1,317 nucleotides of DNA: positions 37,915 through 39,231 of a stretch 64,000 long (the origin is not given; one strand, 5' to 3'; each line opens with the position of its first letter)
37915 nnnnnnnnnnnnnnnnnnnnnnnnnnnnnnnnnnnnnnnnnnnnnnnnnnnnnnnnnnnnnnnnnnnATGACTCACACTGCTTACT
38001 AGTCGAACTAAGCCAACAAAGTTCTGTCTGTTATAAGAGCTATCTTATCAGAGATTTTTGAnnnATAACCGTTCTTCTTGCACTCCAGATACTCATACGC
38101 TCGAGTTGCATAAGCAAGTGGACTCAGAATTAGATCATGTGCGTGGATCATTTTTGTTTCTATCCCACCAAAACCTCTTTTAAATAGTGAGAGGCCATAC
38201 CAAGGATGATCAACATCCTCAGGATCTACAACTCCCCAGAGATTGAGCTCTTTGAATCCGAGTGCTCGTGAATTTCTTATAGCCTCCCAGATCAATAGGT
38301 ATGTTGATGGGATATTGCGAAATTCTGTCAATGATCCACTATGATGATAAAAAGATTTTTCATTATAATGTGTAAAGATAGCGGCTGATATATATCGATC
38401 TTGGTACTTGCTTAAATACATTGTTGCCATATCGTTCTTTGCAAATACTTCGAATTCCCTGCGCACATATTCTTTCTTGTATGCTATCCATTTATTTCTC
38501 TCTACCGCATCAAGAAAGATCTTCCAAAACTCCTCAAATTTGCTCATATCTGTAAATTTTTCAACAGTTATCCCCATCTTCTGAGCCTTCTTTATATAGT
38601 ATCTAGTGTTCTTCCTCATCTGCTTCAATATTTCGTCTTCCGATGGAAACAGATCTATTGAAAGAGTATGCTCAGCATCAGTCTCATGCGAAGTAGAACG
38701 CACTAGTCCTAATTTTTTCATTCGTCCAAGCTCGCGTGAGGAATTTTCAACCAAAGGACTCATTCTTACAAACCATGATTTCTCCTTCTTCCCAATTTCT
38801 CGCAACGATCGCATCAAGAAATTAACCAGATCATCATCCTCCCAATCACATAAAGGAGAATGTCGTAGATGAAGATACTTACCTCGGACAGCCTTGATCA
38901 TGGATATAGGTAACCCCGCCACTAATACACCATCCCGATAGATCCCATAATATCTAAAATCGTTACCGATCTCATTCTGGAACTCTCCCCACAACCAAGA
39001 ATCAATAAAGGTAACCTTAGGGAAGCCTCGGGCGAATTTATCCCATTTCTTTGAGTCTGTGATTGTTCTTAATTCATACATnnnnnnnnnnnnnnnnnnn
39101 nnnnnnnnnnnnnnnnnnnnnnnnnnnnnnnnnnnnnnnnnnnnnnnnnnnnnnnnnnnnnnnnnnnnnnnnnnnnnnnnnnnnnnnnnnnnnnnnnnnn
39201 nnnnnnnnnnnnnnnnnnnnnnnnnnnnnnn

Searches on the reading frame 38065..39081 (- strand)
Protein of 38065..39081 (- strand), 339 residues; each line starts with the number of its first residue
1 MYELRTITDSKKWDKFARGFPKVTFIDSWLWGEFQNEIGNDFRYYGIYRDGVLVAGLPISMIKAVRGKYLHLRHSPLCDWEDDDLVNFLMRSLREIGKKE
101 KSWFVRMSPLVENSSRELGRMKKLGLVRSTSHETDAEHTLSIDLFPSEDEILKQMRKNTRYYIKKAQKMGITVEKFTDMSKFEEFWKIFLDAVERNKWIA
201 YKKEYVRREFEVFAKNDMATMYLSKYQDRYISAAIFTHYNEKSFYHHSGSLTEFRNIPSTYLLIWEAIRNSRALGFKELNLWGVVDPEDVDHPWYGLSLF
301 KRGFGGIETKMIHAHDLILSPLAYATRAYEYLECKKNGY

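Call 3: search_protein_families(library=pfam, proteins=[window:38065-39081:-], max_evalue=1)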
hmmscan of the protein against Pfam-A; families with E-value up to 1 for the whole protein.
window:38065-39081:- (339 aa): 2 families
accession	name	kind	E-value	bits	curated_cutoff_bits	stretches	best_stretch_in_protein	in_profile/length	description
PF02388.22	FemAB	-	1e-33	117.2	24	3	10-114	3-109/406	FemAB family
PF13480.13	Acetyltransf_6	-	4.1e-10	40.4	22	1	154-281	2-134/143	Acetyltransferase (GNAT) domain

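Call 4: search_protein_families(library=ncbifam, proteins=[window:38065-39081:-], max_evalue=1)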
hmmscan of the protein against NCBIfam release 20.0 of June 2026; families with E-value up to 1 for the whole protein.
window:38065-39081:- (339 aa): 4 families
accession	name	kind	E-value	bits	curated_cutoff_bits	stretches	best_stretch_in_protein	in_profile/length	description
NF047883.1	UAcmpLyAlTFemX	equivalog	1.2e-14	54.4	500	1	10-283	12-294/337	UDP-N-acetylmuramoylpentapeptide-lysine N(6)-alanyltransferase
TIGR03019.1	pepcterm_femAB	equivalog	1.5e-13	50.5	260.35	1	131-277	112-254/330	FemAB family XrtA/PEP-CTERM system-associated protein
TIGR00737.1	nifR3_yhdG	equivalog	0.08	12.1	293.3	1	137-192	259-314/319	tRNA dihydrouridine synthase DusB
TIGR04559.1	SoxH_rel_PQQ_2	hypoth_equivalog_domain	0.12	11.8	280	1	148-202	226-278/283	quinoprotein relay system zinc metallohydrolase 2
